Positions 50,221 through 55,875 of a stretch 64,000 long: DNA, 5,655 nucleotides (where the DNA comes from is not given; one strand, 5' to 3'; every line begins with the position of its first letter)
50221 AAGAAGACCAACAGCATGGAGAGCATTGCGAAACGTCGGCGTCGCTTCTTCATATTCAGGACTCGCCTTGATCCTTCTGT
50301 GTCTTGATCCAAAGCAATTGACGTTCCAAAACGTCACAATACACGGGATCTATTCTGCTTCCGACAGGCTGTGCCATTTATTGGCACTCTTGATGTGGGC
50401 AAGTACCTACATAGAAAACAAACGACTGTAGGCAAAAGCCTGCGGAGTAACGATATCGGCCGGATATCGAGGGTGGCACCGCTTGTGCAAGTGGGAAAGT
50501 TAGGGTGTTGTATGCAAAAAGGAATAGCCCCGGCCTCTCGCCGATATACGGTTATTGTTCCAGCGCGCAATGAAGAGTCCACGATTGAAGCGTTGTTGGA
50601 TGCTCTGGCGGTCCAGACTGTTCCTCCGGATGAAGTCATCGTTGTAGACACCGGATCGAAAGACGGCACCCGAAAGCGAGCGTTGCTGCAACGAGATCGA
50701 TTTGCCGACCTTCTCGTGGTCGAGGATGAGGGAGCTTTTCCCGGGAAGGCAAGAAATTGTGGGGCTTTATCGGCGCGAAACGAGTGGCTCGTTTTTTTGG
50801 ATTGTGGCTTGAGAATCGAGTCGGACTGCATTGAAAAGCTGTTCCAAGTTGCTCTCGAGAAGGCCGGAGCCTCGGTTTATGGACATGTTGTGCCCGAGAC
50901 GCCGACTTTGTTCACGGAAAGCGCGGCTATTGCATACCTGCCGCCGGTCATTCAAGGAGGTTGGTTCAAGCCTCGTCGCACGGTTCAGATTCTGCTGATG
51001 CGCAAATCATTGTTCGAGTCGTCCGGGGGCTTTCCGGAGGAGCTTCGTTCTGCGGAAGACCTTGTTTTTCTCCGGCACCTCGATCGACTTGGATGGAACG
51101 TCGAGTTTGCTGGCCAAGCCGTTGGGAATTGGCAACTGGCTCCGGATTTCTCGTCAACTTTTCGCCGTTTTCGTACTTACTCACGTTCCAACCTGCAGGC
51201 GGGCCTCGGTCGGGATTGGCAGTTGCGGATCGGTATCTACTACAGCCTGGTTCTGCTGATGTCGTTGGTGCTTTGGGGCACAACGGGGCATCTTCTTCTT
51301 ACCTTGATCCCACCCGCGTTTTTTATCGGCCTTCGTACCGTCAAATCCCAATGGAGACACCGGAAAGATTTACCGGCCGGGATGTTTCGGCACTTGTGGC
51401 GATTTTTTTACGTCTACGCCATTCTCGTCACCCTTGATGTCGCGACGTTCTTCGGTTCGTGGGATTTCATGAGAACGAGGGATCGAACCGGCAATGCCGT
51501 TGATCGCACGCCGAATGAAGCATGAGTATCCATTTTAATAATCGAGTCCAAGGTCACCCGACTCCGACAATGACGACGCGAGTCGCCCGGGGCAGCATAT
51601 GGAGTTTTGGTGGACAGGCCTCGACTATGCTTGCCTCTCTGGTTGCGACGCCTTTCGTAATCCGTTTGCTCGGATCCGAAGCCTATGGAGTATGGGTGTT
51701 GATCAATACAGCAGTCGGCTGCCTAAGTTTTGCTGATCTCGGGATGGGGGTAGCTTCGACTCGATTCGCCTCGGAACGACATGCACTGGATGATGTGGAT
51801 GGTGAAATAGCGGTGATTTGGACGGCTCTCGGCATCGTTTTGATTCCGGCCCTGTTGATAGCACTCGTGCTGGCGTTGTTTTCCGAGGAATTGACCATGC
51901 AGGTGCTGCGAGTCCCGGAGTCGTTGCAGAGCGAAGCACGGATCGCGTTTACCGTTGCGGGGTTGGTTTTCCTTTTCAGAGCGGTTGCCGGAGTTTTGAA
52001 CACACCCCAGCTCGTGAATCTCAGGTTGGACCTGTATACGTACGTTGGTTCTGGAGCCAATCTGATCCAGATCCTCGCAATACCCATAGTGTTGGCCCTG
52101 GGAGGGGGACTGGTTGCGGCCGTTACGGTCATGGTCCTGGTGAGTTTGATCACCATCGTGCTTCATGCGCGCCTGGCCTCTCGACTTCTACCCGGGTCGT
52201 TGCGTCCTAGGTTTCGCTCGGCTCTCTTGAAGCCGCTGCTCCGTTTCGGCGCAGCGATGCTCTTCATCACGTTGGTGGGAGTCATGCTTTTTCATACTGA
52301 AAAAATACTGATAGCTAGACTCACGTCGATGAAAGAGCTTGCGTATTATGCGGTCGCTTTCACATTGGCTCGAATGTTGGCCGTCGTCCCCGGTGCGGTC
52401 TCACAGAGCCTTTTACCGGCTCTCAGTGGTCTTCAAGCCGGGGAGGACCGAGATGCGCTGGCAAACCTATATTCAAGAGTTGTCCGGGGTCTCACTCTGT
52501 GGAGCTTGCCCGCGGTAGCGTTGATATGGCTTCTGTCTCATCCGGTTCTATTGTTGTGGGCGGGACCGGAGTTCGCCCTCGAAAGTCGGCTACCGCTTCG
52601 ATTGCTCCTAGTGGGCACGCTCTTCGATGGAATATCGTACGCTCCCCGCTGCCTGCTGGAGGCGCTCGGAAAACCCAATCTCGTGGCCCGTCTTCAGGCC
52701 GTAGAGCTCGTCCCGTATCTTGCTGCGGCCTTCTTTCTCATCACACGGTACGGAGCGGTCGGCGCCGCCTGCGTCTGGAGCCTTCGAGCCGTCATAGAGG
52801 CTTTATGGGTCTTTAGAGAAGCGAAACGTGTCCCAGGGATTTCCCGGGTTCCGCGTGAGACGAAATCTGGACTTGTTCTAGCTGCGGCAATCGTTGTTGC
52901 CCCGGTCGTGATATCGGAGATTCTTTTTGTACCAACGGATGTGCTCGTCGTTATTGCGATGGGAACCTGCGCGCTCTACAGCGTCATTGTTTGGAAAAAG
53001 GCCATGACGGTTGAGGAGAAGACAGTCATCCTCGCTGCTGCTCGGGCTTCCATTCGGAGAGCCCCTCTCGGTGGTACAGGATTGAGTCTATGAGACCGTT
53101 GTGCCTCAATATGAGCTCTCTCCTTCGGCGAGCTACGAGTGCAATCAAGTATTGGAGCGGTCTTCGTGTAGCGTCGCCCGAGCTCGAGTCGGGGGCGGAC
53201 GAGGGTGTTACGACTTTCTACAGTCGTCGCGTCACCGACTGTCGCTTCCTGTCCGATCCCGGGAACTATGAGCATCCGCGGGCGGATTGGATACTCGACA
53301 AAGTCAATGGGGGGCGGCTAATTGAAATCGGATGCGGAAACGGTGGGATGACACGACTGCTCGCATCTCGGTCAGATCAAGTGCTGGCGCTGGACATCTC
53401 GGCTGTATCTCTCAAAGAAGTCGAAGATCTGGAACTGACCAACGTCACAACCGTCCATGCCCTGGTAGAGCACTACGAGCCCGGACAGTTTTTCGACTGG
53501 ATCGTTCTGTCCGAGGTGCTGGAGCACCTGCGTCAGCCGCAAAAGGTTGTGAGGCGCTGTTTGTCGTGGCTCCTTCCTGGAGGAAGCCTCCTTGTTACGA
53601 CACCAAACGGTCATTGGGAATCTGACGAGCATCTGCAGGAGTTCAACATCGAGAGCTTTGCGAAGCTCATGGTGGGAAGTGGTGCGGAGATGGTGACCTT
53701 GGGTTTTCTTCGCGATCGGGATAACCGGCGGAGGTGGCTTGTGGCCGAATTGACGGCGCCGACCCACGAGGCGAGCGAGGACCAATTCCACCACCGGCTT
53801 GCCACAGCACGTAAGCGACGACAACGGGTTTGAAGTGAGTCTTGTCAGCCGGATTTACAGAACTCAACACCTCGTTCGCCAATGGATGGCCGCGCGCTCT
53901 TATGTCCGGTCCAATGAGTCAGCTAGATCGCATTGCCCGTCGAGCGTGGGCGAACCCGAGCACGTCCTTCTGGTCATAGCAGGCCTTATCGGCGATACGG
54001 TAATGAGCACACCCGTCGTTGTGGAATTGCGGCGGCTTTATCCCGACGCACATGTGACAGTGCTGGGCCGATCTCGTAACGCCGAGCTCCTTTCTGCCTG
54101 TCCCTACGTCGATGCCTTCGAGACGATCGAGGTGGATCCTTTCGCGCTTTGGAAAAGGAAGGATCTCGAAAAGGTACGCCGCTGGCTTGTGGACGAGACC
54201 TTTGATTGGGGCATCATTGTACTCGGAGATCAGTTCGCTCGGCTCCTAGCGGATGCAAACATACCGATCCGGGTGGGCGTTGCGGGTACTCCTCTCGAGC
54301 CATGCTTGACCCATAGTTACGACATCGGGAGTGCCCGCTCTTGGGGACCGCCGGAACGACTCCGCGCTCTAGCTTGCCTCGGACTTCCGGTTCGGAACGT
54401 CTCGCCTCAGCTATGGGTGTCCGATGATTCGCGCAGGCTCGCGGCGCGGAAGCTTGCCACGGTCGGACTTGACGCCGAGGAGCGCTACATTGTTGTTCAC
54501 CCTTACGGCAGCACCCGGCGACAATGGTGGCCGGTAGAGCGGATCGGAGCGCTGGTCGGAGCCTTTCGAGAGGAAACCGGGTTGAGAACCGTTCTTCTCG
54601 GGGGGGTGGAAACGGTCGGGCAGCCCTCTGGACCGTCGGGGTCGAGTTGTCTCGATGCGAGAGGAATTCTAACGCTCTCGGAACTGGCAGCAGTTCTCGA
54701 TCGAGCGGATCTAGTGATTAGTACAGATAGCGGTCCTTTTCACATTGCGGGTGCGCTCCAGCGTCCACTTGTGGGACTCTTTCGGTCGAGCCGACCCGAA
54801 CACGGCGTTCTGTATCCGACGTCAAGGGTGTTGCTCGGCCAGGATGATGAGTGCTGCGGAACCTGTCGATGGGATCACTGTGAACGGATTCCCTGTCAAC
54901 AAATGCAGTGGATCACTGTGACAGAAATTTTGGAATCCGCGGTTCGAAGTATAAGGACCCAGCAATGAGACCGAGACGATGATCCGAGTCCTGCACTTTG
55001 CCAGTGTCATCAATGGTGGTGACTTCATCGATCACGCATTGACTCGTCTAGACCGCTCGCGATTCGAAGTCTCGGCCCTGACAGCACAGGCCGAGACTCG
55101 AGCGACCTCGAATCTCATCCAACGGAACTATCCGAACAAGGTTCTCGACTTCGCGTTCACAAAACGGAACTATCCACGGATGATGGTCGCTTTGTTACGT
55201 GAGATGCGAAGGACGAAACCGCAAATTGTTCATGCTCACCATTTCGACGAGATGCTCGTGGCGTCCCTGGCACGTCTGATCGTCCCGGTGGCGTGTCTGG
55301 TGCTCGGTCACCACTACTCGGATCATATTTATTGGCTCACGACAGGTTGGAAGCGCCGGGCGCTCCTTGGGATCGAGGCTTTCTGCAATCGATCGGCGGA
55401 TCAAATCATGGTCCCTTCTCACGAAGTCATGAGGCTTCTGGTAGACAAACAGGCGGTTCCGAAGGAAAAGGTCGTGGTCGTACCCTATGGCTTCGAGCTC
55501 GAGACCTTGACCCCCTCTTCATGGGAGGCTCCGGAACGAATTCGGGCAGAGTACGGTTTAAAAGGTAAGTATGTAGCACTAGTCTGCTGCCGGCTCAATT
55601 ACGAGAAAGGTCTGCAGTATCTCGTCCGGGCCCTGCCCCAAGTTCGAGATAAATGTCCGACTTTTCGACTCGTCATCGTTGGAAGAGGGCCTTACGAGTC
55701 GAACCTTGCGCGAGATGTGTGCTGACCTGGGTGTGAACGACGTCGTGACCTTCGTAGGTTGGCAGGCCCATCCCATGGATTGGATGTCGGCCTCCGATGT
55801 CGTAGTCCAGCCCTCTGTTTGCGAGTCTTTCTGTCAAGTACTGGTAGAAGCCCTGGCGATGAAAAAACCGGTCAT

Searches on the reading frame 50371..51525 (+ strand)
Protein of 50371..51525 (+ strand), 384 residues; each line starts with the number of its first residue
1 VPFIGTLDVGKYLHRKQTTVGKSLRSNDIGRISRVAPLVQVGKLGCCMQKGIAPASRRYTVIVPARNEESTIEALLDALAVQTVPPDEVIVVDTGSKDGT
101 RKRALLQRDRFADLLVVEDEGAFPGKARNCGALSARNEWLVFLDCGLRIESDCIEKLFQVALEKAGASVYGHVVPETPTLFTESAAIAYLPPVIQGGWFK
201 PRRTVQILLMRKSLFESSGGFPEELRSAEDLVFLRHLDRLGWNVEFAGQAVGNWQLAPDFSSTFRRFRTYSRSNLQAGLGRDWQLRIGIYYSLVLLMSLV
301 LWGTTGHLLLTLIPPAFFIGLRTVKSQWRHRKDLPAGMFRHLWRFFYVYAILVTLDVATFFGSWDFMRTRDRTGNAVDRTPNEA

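Call 7: search_protein_families(library=pfam, proteins=[window:50371-51525:+], max_evalue=0.001)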
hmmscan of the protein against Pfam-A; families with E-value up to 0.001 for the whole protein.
window:50371-51525:+ (384 aa): 5 families
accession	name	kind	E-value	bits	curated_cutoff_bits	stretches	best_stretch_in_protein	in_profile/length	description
PF00535.33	Glycos_transf_2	-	1.1e-19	71.4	23.3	1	60-178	1-121/168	Glycosyl transferase family 2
PF10111.15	Glyco_tranf_2_2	-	2e-08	34.5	27.3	1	60-162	1-107/276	Glycosyltransferase like family 2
PF13641.12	Glyco_tranf_2_3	-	2.6e-08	34.6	27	1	58-251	2-208/230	Glycosyltransferase like family 2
PF13506.12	Glyco_transf_21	-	9.9e-06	25.6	21.7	1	115-266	7-164/174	Glycosyl transferase family 21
PF13632.12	Glyco_trans_2_3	-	0.00079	19.7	27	0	209-319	78-187/198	Glycosyl transferase family group 2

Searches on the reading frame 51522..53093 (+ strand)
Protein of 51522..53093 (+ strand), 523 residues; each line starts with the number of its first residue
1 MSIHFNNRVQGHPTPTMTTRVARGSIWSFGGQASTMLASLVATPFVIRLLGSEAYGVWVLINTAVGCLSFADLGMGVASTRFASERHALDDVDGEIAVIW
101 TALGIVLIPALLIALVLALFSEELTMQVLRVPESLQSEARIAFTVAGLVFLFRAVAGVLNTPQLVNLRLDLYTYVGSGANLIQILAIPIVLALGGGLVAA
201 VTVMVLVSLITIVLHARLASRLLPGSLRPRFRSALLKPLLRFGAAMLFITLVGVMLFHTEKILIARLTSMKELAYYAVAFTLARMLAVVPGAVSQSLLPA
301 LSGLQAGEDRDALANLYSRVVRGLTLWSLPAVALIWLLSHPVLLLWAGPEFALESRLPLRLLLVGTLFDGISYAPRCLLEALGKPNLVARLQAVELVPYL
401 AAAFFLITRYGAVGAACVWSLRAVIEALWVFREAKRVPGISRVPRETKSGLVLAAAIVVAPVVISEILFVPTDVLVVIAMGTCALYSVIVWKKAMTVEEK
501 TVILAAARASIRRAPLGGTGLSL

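Call 7: search_protein_families(library=pfam, proteins=[window:51522-53093:+], max_evalue=0.001)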
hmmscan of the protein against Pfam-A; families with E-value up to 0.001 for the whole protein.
window:51522-53093:+ (523 aa): 2 families
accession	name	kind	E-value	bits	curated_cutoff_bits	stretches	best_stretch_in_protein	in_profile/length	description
PF13440.11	Polysacc_synt_3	-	1.9e-19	70.5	23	1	47-348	3-285/293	Polysaccharide biosynthesis protein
PF01943.22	Polysacc_synt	-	2.2e-17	63.8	28.2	1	22-304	2-273/274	Polysaccharide biosynthesis protein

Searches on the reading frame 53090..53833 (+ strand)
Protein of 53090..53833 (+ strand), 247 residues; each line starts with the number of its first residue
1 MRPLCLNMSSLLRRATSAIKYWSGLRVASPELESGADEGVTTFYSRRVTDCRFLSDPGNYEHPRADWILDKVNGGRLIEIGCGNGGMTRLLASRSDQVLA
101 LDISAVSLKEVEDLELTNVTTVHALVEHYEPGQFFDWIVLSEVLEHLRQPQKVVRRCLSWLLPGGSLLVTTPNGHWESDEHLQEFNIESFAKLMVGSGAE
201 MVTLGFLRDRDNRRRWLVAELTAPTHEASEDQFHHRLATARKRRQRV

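Call 7: search_protein_families(library=pfam, proteins=[window:53090-53833:+], max_evalue=0.001)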
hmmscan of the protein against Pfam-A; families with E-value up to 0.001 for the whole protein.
window:53090-53833:+ (247 aa): 9 families
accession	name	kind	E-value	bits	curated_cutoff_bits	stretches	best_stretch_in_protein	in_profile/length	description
PF13489.12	Methyltransf_23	-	9.8e-18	64.8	27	1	72-186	21-133/164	Methyltransferase domain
PF08241.18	Methyltransf_11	-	3.1e-14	53.8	21.2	1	79-168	2-94/95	Methyltransferase domain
PF08242.18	Methyltransf_12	-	7e-14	52.8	30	1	78-167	1-98/98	Methyltransferase domain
PF13649.12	Methyltransf_25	-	1.3e-12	48.7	27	1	78-165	2-97/97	Methyltransferase domain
PF13847.12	Methyltransf_31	-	6.2e-11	42.6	27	1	73-184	3-124/145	Methyltransferase domain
PF07021.18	MetW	-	6.7e-07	29.6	21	1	73-178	13-117/193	Methionine biosynthesis protein MetW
PF08003.17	Methyltransf_9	-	4.5e-05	23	23.8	1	69-172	111-220/315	Protein of unknown function (DUF1698)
PF05401.17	NodS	-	0.00031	21.1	24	1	60-153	26-125/201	Nodulation protein S (NodS)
PF02353.26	CMAS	-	0.00097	19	27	0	69-171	55-166/273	Mycolic acid cyclopropane synthetase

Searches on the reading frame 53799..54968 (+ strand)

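Call 7: search_protein_families(library=pfam, proteins=[window:53799-54968:+], max_evalue=0.001)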
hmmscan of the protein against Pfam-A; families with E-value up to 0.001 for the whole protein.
window:53799-54968:+ (389 aa): 1 family
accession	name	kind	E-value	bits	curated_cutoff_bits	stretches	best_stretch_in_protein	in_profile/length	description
PF01075.23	Glyco_transf_9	-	7.6e-20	71.7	22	1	193-357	75-237/247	Glycosyltransferase family 9 (heptosyltransferase)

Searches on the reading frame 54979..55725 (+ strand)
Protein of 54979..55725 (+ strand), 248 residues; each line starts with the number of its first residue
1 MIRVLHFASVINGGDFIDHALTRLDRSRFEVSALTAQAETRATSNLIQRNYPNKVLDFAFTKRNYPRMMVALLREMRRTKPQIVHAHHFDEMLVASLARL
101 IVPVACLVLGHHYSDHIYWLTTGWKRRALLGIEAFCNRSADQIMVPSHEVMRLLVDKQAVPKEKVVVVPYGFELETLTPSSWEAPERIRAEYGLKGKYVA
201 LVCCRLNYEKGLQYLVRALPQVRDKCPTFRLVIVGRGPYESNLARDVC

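Call 7: search_protein_families(library=pfam, proteins=[window:54979-55725:+], max_evalue=0.001)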
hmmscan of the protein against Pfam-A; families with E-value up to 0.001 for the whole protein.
window:54979-55725:+ (248 aa): 4 families
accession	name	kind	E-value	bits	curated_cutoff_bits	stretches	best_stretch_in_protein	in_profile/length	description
PF13439.12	Glyco_transf_4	-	2.6e-16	60.6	28.5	1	21-175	12-169/170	Glycosyltransferase Family 4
PF13579.12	Glyco_trans_4_4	-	1e-15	58.9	29.7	1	21-171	11-158/158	Glycosyl transferase 4-like domain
PF00534.26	Glycos_transf_1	-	2.9e-07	30.6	26.4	1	187-243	4-62/172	Glycosyl transferases group 1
PF13692.12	Glyco_trans_1_4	-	6.1e-07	30.2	27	1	199-244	3-50/142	Glycosyl transferases group 1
